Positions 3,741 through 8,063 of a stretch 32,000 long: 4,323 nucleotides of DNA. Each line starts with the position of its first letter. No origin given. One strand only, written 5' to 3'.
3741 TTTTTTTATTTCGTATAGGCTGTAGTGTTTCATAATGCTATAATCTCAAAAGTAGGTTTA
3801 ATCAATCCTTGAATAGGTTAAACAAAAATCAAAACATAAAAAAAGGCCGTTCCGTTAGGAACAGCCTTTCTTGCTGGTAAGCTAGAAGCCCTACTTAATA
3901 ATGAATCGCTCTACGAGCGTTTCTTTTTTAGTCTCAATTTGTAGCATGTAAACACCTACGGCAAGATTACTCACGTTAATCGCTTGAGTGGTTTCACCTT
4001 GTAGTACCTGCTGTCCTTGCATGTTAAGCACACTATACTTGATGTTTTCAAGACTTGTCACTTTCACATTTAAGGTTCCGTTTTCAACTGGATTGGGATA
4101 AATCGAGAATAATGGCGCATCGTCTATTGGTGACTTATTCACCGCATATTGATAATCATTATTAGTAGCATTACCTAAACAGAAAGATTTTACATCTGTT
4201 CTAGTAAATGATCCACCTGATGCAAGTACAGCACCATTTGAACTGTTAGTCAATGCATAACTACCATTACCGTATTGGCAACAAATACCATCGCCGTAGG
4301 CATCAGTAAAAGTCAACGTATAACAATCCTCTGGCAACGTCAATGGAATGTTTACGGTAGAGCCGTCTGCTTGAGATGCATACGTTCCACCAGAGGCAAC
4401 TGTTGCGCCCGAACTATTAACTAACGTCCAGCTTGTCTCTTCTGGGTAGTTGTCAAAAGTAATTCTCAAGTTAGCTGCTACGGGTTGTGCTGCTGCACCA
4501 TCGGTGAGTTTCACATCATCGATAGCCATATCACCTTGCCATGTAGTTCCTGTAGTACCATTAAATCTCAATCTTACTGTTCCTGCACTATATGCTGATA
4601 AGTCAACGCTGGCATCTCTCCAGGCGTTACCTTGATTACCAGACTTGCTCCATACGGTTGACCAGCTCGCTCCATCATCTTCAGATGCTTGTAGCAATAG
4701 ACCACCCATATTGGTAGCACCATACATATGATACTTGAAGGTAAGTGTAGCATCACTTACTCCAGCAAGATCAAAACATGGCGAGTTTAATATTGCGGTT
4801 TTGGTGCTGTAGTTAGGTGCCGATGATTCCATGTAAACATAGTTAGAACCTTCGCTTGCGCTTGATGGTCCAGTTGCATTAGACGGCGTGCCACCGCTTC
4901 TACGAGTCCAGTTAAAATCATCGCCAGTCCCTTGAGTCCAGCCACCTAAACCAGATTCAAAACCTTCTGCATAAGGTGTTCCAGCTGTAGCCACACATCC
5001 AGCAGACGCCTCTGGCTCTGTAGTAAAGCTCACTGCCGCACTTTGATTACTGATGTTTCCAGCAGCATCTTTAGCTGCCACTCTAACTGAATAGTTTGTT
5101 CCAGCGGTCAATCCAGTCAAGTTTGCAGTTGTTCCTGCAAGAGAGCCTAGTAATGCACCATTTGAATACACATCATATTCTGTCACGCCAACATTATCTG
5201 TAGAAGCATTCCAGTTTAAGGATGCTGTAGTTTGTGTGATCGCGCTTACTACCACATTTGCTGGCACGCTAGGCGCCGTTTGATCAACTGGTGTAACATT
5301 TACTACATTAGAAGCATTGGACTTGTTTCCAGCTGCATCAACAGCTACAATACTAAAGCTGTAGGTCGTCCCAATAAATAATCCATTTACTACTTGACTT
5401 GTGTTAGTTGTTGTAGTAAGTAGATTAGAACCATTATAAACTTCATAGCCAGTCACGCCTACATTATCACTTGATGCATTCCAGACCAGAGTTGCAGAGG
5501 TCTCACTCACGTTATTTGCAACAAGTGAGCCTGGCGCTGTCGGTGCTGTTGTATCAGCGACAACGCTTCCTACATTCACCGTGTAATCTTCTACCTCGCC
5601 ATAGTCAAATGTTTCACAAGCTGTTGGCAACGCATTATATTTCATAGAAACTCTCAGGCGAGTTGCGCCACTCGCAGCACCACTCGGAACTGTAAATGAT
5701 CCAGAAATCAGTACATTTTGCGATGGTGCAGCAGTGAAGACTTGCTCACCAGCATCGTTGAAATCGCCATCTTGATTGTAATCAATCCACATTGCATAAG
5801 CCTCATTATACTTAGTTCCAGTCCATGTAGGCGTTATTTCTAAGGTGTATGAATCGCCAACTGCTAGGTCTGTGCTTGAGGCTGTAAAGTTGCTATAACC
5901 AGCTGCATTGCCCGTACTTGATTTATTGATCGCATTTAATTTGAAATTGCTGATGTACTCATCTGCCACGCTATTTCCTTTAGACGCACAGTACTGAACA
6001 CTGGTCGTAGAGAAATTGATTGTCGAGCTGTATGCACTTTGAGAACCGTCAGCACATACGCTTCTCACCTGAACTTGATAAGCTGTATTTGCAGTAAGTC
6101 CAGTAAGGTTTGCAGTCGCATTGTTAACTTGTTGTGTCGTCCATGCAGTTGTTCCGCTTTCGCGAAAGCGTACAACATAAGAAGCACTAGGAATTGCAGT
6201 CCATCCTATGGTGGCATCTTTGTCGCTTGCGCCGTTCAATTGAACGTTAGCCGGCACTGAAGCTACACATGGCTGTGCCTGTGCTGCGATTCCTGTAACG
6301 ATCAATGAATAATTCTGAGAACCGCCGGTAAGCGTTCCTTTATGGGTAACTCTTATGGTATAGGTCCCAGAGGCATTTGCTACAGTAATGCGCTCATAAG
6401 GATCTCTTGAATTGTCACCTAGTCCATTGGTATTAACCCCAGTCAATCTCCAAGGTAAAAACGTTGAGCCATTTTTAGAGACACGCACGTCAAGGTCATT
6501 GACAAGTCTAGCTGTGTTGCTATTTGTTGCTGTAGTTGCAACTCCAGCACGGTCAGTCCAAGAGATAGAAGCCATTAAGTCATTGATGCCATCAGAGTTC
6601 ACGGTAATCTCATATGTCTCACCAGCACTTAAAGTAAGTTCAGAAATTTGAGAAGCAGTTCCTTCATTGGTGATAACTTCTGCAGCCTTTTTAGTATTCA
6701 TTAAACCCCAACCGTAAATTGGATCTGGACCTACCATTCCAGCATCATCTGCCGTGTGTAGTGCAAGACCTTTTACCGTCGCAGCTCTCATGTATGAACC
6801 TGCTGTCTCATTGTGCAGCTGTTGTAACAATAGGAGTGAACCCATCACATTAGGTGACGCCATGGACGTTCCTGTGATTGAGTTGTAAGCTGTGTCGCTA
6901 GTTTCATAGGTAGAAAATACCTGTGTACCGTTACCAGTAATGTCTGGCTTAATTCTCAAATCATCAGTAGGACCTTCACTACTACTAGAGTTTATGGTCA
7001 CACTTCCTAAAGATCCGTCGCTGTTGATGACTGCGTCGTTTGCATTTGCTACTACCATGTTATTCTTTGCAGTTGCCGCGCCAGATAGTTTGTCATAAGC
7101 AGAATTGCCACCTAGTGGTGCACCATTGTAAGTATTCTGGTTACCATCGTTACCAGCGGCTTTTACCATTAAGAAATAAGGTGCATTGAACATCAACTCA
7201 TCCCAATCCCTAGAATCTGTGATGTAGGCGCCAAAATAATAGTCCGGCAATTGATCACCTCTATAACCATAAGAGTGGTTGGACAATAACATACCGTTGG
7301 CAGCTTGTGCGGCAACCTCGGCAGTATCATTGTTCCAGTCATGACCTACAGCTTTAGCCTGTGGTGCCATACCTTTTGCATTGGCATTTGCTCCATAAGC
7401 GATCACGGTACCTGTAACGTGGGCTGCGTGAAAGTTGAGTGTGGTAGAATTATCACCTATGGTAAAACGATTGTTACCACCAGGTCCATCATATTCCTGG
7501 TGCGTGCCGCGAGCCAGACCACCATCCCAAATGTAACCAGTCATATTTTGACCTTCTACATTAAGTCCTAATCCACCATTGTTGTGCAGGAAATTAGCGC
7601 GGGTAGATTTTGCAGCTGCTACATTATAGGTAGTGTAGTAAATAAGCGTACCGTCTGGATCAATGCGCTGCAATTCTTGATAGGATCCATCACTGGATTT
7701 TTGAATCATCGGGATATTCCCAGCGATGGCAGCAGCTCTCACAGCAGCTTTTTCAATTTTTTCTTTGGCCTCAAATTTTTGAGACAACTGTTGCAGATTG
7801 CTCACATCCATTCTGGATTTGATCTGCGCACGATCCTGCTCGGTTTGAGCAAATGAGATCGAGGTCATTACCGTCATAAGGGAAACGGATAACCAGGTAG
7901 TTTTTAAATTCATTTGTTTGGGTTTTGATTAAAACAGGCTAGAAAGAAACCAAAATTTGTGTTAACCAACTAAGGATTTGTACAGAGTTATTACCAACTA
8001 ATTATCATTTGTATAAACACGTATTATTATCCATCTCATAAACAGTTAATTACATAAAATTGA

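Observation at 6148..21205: The same palindromic element sits inside five unrelated genes and is translated in all three frames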

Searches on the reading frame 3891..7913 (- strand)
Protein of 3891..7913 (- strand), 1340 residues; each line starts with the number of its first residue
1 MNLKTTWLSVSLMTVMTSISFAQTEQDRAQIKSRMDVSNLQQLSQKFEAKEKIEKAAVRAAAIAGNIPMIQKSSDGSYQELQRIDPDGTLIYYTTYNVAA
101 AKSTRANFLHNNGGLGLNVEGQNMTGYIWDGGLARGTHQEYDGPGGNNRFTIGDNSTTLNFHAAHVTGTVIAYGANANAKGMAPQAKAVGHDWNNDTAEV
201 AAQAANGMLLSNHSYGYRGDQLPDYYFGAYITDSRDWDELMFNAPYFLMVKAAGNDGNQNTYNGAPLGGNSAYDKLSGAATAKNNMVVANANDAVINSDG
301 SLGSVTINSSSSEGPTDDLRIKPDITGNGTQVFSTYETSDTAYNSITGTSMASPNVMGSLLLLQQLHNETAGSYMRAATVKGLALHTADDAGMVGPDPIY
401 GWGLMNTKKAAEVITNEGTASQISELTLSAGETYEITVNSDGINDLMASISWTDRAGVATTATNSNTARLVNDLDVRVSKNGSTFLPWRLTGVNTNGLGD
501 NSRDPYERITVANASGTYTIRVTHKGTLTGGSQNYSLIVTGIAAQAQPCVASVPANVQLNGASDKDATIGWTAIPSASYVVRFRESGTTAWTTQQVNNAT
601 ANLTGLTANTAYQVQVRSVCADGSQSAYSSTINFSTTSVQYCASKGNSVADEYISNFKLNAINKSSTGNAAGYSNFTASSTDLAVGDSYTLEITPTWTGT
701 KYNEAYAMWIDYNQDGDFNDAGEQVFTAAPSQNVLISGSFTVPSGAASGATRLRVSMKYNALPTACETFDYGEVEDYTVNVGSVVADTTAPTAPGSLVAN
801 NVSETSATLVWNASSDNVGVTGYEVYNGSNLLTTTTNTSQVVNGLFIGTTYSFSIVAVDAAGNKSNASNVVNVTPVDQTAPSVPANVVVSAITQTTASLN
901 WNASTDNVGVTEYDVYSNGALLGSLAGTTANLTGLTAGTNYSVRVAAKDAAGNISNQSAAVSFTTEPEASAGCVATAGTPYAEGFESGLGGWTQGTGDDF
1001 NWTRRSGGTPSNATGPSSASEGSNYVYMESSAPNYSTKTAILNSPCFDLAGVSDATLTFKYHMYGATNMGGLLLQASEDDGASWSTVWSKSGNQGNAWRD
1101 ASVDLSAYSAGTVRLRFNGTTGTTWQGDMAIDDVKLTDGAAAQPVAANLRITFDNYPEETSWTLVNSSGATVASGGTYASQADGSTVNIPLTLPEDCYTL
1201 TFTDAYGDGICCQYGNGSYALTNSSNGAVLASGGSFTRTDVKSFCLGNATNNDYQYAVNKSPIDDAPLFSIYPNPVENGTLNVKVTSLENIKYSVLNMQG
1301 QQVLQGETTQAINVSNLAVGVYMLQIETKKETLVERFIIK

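Call 10: search_protein_families(library=pfam, proteins=[window:3891-7913:-])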
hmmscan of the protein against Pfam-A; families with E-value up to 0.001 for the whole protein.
window:3891-7913:- (1340 aa): 9 families
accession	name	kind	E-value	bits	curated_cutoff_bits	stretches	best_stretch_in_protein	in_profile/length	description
PF00041.27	fn3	-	2.1e-27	95.6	25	3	883-961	2-81/84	Fibronectin type III domain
PF00629.30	MAM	-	4.2e-25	88.9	26.4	1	985-1138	3-154/158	MAM domain, meprin/A5/mu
PF00082.27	Peptidase_S8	-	8.1e-23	81.6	21.8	1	154-403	48-288/288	Subtilase family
PF20009.4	GEVED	-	3.2e-22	79.5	24.4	1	706-780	2-78/78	GEVED domain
PF18962.6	Por_Secre_tail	-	4.2e-14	53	27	1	1271-1339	1-75/75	Secretion system C-terminal sorting domain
PF25059.1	FN3_DSCAM-DSCAML_C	-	9.5e-08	32.7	39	0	577-637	21-80/89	DSCAM/DSCAML C-terminal Fn3-like domain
PF16893.11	fn3_2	-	2.1e-07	31.5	27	0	881-958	3-84/89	Fibronectin type III domain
PF16656.11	Pur_ac_phosph_N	-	1e-06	29.7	30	0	559-636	8-93/93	Purple acid Phosphatase, N-terminal domain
PF04234.18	CopC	-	0.00053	21.4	23.3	0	1136-1209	9-81/92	CopC domain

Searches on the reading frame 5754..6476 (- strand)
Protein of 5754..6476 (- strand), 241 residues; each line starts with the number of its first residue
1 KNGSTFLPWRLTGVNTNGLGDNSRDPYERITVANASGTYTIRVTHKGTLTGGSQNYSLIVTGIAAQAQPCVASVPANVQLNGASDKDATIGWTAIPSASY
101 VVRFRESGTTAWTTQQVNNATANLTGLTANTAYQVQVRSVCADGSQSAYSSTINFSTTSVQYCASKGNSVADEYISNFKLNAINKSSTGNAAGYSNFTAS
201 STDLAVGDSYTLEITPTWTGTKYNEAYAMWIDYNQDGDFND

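Call 62: find_homologous_proteins(query=window:5754-6476:-)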
Query window:5754-6476:- (241 aa): 23 proteins with E <= 0.001 among 492 candidates.
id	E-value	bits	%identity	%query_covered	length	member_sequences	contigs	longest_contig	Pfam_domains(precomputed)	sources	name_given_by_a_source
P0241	5.5e-79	283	54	100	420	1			PF20009.5,PF16893.12,PF00041.28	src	-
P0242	7.1e-55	204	53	87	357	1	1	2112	PF20009.5,PF18962.8,PF00041.28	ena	-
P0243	2.0e-43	167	50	74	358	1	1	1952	PF20009.5,PF16403.12,PF00041.28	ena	-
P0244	1.7e-42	164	57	59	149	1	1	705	PF00041.28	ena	-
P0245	4.0e-34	136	57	42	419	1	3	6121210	PF20009.5,PF18962.8,PF16893.12,PF00041.28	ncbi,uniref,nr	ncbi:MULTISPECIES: GEVED domain-containing protein [unclassified Aquimarina]|uniref:T9SS type A sort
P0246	2.0e-30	124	54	53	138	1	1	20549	PF00041.28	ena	-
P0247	2.1e-27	114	53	48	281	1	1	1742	PF20009.5,PF18962.8,PF00041.28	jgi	jgi:hypothetical protein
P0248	3.5e-23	100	61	35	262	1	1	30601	PF20009.5,PF18962.8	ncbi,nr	ncbi:MAG: hypothetical protein ABS44_13705 [Chryseobacterium sp. SCN 40-13]|nr:MAG: hypothetical pro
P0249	4.3e-23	100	70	29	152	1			-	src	-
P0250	1.4e-22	98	57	37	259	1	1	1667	PF20009.5,PF18962.8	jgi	jgi:hypothetical protein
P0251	5.3e-21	93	58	34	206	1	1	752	PF20009.5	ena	-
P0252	9.0e-21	93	60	34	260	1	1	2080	PF20009.5,PF18962.8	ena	-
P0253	1.4e-20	92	52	39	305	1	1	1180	PF05572.20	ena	-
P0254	2.2e-20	91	59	36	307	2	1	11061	PF22073.3,PF15780.12,PF07610.18,PF20009.5,PF22544.3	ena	-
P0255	3.2e-17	81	38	78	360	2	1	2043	PF20009.5,PF18962.8,PF00041.28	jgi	jgi:hypothetical protein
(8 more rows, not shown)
